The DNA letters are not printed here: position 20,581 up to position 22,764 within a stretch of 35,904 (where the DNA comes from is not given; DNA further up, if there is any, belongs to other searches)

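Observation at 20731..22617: ATP-grasp ligase fused to a Wzb-type low-molecular-weight phosphotyrosine phosphatase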

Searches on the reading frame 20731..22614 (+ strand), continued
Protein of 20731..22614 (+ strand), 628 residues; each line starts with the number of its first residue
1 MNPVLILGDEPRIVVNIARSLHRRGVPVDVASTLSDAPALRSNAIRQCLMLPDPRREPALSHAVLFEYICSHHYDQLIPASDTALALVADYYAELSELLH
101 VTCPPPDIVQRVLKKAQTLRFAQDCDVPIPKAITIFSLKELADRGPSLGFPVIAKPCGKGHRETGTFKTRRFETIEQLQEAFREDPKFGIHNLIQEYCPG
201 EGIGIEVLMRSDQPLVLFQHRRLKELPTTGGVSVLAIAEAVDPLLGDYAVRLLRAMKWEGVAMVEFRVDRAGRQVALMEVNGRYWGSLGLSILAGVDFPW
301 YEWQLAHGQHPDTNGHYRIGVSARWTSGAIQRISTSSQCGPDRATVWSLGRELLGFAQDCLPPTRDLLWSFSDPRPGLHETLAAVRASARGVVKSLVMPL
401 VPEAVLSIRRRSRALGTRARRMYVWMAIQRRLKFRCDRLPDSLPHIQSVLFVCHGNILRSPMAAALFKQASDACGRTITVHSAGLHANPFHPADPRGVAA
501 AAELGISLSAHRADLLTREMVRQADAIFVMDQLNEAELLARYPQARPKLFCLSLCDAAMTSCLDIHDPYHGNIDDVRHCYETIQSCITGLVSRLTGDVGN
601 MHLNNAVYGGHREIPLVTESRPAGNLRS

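Call 13: find_encoding_contigs(protein=P0024, flank=10000, max_places=2)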
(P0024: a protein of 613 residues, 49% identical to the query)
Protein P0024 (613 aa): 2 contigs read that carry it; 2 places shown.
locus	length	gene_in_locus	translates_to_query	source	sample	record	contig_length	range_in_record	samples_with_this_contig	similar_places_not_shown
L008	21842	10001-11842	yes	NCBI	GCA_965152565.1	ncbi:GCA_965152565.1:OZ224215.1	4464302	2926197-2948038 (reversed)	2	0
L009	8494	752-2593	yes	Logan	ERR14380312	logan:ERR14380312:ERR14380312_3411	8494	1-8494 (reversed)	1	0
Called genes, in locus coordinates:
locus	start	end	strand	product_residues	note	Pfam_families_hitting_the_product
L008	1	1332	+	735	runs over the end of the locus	PF02706:Wzz, PF01656:CbiA (faint), PF13807:GNVR, PF13614:AAA_31 (weak)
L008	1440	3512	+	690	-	PF02743:dCache_1, PF01590:GAF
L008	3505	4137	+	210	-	PF00072:Response_reg, PF00196:GerE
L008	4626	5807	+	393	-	PF02397:Bac_transf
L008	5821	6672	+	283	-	PF01522:Polysacc_deac_1, PF11959:DUF3473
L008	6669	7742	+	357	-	PF02388:FemAB (faint), PF13480:Acetyltransf_6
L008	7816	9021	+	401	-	PF07944:Beta-AFase-like_GH127_cat (faint), PF13243:SQHop_cyclase_C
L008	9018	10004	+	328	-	PF02388:FemAB (faint), PF13480:Acetyltransf_6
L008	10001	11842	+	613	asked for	PF07478:Dala_Dala_lig_C (faint), PF15632:ATPgrasp_Ter, PF01451:LMWPc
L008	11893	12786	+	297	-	PF00535:Glycos_transf_2, PF10111:Glyco_tranf_2_2, PF13641:Glyco_tranf_2_3, PF13632:Glyco_trans_2_3 (weak)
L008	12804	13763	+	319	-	PF13641:Glyco_tranf_2_3, PF00535:Glycos_transf_2, PF10111:Glyco_tranf_2_2, PF13632:Glyco_trans_2_3 (weak)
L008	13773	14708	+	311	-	PF13641:Glyco_tranf_2_3, PF00535:Glycos_transf_2, PF10111:Glyco_tranf_2_2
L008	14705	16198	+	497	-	PF01943:Polysacc_synt, PF13440:Polysacc_synt_3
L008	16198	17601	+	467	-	PF13439:Glyco_transf_4 (weak)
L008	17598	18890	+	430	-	PF01041:DegT_DnrJ_EryC1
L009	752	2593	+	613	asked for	PF07478:Dala_Dala_lig_C (faint), PF15632:ATPgrasp_Ter, PF01451:LMWPc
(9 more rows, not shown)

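Call 14: find_encoding_contigs(protein=P0112, flank=10000, max_places=2)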
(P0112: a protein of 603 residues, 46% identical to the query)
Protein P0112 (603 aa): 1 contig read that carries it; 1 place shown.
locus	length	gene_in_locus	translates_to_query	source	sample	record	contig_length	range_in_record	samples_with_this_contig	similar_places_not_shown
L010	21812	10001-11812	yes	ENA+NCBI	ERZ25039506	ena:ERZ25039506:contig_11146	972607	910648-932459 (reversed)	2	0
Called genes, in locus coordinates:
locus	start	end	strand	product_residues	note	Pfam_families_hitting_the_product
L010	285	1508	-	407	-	PF13579:Glyco_trans_4_4, PF13439:Glyco_transf_4, PF00534:Glycos_transf_1 (weak)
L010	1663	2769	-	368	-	PF02350:Epimerase_2, PF13579:Glyco_trans_4_4 (weak)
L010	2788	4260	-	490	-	PF01943:Polysacc_synt, PF13440:Polysacc_synt_3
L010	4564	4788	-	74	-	-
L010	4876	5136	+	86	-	-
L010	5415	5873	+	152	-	PF13489:Methyltransf_23, PF13649:Methyltransf_25 (weak), PF08241:Methyltransf_11, PF08242:Methyltransf_12 (weak), PF13847:Methyltransf_31 (weak)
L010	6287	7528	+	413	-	-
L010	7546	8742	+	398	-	PF13480:Acetyltransf_6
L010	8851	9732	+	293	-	PF13578:Methyltransf_24, PF05711:TylF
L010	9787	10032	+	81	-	-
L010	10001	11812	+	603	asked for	PF15632:ATPgrasp_Ter, PF01451:LMWPc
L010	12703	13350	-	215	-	-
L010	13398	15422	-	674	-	PF00884:Sulfatase, PF01663:Phosphodiest (faint)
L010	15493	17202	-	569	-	PF00551:Formyl_trans_N (weak), PF01522:Polysacc_deac_1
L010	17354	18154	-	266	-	-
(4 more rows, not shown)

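Call 15: find_encoding_contigs(protein=P0032, flank=10000, max_places=2)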
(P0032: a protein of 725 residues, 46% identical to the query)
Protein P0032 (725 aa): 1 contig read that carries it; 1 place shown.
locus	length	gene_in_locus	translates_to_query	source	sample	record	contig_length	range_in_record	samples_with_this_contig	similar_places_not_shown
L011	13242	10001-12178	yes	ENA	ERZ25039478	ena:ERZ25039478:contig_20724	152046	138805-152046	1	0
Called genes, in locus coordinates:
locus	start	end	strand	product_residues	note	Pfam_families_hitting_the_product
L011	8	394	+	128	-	-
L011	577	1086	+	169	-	-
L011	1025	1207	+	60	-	-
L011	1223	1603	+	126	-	-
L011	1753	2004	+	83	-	-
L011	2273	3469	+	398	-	PF13439:Glyco_transf_4 (weak), PF00534:Glycos_transf_1, PF13692:Glyco_trans_1_4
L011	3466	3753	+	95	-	-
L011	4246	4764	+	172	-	PF00534:Glycos_transf_1, PF13692:Glyco_trans_1_4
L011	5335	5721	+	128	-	-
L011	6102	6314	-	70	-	-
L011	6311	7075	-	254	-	PF13480:Acetyltransf_6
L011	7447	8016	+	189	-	-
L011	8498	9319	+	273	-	PF13578:Methyltransf_24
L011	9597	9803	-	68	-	-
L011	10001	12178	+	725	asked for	PF15632:ATPgrasp_Ter, PF01451:LMWPc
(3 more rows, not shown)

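Call 21: search_solved_structures(query=A1, max_evalue=0.001, show_alignments=2)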
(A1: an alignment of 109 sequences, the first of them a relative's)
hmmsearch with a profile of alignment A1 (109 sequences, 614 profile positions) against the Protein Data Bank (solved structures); distinct sequences matched with E-value up to 0.001: 74 (the best 60 are shown).
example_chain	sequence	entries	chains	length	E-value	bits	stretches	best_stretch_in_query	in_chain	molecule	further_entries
2cwd_A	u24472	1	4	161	2.2e-30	108.9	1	448-598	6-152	low molecular weight phosphotyrosine protein phosphatase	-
4d74_A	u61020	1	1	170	5.1e-30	107.7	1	444-597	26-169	PROTEIN-TYROSINE-PHOSPHATASE AMSI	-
2fek_A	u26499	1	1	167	2.8e-29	105.3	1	441-599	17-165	Low molecular weight protein-tyrosine-phosphatase wzb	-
4eti_A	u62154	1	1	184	1.6e-28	102.8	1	441-599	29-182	Low molecular weight protein-tyrosine-phosphatase ywlE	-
4kk3_A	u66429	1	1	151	3.6e-28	101.6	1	448-600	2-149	Low molecular weight protein-tyrosine-phosphatase YwlE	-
1zgg_A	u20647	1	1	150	3.9e-28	101.5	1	448-599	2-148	Putative low molecular weight protein-tyrosine-phosphatase ywlE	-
4etn_A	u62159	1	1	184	4.2e-28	101.4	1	441-599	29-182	Low molecular weight protein-tyrosine-phosphatase ywlE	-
4pic_A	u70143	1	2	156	7.7e-28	100.5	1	448-605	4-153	Arginine phosphatase Ywle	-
2wja_A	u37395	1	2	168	1.6e-26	96.2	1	443-596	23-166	PUTATIVE ACID PHOSPHATASE WZB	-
2wmy_A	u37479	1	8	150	2.2e-26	95.7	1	446-596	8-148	PUTATIVE ACID PHOSPHATASE WZB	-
4kk4_A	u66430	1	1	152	3.2e-26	95.2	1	448-600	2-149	Low molecular weight protein-tyrosine-phosphatase YwlE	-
4egs_A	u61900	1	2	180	8.4e-26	93.8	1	441-596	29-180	Ribose 5-phosphate isomerase RpiB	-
7dhd_A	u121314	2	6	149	4.8e-25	91.3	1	446-595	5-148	Protein-tyrosine-phosphatase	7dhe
2p4u_A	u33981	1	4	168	1.2e-24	90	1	445-600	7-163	Acid phosphatase 1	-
1xww_A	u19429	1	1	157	1.4e-24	89.7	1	444-594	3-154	Low molecular weight phosphotyrosine protein phosphatase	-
2pn1_A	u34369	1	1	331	5.8e-11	44.8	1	58-302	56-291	Carbamoylphosphate synthase large subunit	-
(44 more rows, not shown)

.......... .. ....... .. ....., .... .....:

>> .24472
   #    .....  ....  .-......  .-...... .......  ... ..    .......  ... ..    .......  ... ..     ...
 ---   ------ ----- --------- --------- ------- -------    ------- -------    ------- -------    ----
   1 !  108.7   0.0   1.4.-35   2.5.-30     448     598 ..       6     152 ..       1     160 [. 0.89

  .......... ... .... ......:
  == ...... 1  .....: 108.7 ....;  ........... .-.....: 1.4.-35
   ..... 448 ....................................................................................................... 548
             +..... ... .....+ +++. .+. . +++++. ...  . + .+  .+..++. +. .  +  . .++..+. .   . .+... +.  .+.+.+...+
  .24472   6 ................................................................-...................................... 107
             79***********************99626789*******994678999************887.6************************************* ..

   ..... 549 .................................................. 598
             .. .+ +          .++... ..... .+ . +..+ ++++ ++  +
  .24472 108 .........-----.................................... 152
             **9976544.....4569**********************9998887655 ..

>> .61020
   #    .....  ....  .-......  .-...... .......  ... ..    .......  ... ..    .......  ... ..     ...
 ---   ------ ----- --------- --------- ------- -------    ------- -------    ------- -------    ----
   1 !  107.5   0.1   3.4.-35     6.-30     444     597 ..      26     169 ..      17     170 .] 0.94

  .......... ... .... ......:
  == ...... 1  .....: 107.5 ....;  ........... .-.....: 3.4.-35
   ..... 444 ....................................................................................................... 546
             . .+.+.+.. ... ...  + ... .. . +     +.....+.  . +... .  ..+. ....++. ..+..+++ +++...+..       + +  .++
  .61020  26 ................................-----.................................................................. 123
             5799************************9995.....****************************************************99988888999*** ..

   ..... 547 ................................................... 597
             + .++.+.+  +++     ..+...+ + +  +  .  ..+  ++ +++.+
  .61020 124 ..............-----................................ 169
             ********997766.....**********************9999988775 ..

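Call 26: search_protein_families(library=pfam, proteins=[L003:4411-6795:+, L003:8845-9981:+, L003:10001-10666:+, L003:10666-11898:+, L003:11949-13007:-, L003:13393-14265:+, L003:14444-15142:+, L003:15239-16267:-, L003:16974-17972:-], max_evalue=0.001)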
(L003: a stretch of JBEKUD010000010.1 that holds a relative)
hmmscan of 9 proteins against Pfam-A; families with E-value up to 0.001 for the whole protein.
L003:4411-6795:+ (795 aa): 2 families
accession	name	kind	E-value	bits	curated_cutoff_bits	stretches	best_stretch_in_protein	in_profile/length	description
PF07940.18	Hepar_II_III_C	-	9.1e-38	130.5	24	1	419-638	3-221/237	Heparinase II/III-like, C-terminal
PF16889.11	Hepar_II_III_N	-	2.2e-33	116.5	22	1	94-341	66-298/340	Heparinase II/III N-terminus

L003:8845-9981:+ (379 aa): 1 family
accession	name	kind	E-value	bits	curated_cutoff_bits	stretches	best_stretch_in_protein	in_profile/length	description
PF13480.13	Acetyltransf_6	-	3.5e-29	102.2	22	1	194-337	2-142/143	Acetyltransferase (GNAT) domain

L003:10001-10666:+ (222 aa): 1 family
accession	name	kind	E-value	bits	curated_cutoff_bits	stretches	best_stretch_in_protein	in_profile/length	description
PF01451.26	LMWPc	-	9.8e-28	97.6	23.2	1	62-202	2-143/144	Low molecular weight phosphotyrosine protein phosphatase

L003:10666-11898:+ (411 aa): 3 families
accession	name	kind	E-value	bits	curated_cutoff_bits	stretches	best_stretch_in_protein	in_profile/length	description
PF15632.11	ATPgrasp_Ter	-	2.4e-08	34.2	29.1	1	193-320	4-120/131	ATP-grasp in the biosynthetic pathway with Ter operon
PF02786.22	CPSase_L_D2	-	4.7e-05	23.4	19.8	1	134-312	18-207/211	Carbamoyl-phosphate synthase L chain, ATP binding domain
PF02655.19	ATP-grasp_3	-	0.00093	19.7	23.2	0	118-288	3-159/160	ATP-grasp domain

L003:11949-13007:- (352 aa): 0 families

L003:13393-14265:+ (291 aa): 0 families

L003:14444-15142:+ (233 aa): 5 families
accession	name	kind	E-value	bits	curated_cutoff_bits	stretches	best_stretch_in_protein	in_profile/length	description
PF13649.12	Methyltransf_25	-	8.4e-13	49.3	27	1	85-174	2-95/97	Methyltransferase domain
PF08241.18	Methyltransf_11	-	1.9e-12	48.1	21.2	1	85-179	1-94/95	Methyltransferase domain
PF13489.12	Methyltransf_23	-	3.6e-08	33.8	27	1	83-187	25-123/164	Methyltransferase domain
PF08242.18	Methyltransf_12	-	4e-05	24.7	30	1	85-176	1-96/98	Methyltransferase domain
PF13847.12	Methyltransf_31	-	0.00043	20.4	27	1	85-193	8-123/145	Methyltransferase domain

L003:15239-16267:- (342 aa): 1 family
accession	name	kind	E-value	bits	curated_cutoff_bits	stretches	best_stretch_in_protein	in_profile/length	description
PF03567.20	Sulfotransfer_2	-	1.3e-22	81.6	22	1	30-255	4-252/252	Sulfotransferase family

L003:16974-17972:- (332 aa): 0 families

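Call 29: predict_structure(alignment_id=A1)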
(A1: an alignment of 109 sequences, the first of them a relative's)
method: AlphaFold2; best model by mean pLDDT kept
length: 628 residues; sequences in the alignment: 109
mean_pLDDT: 89.2   pTM: 0.75
mean pLDDT of the five models: 89.2, 89.3, 88.3, 87.4, 87.0
residues with pLDDT >= 90: 444; 70-90: 131; 50-70: 23; < 50: 30
segments of 3 or more residues with pLDDT < 50: 599-628
pLDDT, mean of each block of 10 residues (from residue 1): 95 97 98 82 95 86 94 97 92 97 96 93 97 90 89 86 66 92 88 91 97 97 85 94 98 98 97 95 94 97 96 91 95 74 70 92 94 94 91 84 86 89 93 86 93 95 97 94 93 92 94 96 98 97 96 89 90 95 96 75 42 38 30
secondary structure, 60 per line:
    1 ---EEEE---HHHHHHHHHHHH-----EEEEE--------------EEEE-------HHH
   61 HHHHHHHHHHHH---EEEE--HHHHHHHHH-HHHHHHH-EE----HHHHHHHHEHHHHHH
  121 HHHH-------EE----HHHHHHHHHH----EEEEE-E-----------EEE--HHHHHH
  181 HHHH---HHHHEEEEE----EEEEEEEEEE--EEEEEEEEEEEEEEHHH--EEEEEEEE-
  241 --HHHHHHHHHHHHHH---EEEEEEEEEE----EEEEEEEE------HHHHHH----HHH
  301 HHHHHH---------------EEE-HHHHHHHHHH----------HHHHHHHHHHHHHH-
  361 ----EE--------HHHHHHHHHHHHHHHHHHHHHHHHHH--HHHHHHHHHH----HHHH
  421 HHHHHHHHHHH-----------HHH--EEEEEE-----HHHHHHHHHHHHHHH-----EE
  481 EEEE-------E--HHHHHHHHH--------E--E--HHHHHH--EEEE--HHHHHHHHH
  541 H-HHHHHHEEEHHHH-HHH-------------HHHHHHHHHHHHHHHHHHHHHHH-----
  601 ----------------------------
elements in order: E4-7 H11-22 E28-32 E47-50 H58-72 E76-79 H82-90 H92-98 H106-113 H115-124 H138-147 E152-156 E170-172 H175-184 H188-191 E192-196 E201-210 E213-226 E232-239 H243-256 E260-269 E274-281 H288-293 H298-306 E322-324 H326-335 H346-359 H375-400 H403-412 H417-431 E448-453 H459-473 E479-484 H495-503 H518-523 E526-529 H532-541 H543-548 E549-551 H552-555 H573-595

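Call 35: fold_search(model_id=the predicted structure, library=pdb)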
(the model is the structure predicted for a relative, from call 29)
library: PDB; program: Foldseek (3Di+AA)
matches with E <= 10: 1738; with E <= 0.001: 627
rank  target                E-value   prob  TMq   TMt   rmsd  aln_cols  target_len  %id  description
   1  2vpq_A                8.8e-19  1.00  0.43  0.58   4.1       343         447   17  Crystal structure of biotin carboxylase from S. aureus complexed with AMPPNP (released 2008-09-09)
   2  2vpq_B                2.5e-18  1.00  0.42  0.57   4.3       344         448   16  Crystal structure of biotin carboxylase from S. aureus complexed with AMPPNP (released 2008-09-09)
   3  3ouu_A                1.1e-17  1.00  0.42  0.57   4.4       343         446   14  Crystal Structure of Biotin Carboxylase-beta-gamma-ATP Complex from Campylobacter jejuni (released 2010-10-20)
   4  3ouz_A                1.4e-17  1.00  0.42  0.58   4.1       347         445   14  Crystal Structure of Biotin Carboxylase-ADP complex from Campylobacter jejuni (released 2010-10-13)
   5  8xl6_A                1.6e-17  1.00  0.36  0.34   7.2       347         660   18  Structure of human 3-methylcrotonyl-CoA carboxylase at apo-state (MCC-Apo) (released 2024-10-30)
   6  8zux_A                1.8e-17  1.00  0.42  0.44   4.4       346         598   18  Structure of G668R-hPCC (released 2025-11-19)
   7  7ybu_A                2.1e-17  1.00  0.35  0.33   8.5       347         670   18  Human propionyl-coenzyme A carboxylase (released 2023-07-05)
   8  8zuz_A                2.5e-17  1.00  0.42  0.39   4.5       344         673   18  Structure of G131R-hPCC BCCP-BC Conformation (released 2025-11-19)
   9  9yx2_T                2.7e-17  1.00  0.42  0.54   4.3       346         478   16  Structure of the long chain acyl-CoA carboxylase complex from Mycobacterium smegmatis with ATP, bicarbonate, and propi (released 2025-11-26)
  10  8zuy_A                2.7e-17  1.00  0.42  0.39   4.6       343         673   18  Structure of M695D-hPCC (released 2025-11-19)
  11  8hz4_D                3.2e-17  1.00  0.37  0.50   5.4       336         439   18  The tetrameric structure of biotin carboxylase from Chloroflexus aurantiacus in complex with bicarbonate (released 2024-01-10)
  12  3ouz_B                3.7e-17  1.00  0.43  0.59   4.1       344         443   14  Crystal Structure of Biotin Carboxylase-ADP complex from Campylobacter jejuni (released 2010-10-13)
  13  7wtb_B                4.7e-17  1.00  0.41  0.24   4.2       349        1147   18  Cryo-EM structure of human pyruvate carboxylase with acetyl-CoA (released 2022-11-09)
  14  9yx2_B                5.8e-17  1.00  0.42  0.53   4.2       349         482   16  Structure of the long chain acyl-CoA carboxylase complex from Mycobacterium smegmatis with ATP, bicarbonate, and propi (released 2025-11-26)
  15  1ulz                  5.8e-17  1.00  0.36  0.48   7.3       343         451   15  Crystal structure of the biotin carboxylase subunit of pyruvate carboxylase (released 2004-03-09)
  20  8j7d_A                8.6e-17  1.00  0.36  0.34   7.0       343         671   17  Human 3-methylcrotonyl-CoA carboxylase in BCCP-H1 state (released 2024-05-08)
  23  3vot_B                1.0e-16  1.00  0.42  0.65   3.5       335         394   18  Crystal structure of L-amino acid ligase from Bacillus licheniformis (released 2012-11-07)
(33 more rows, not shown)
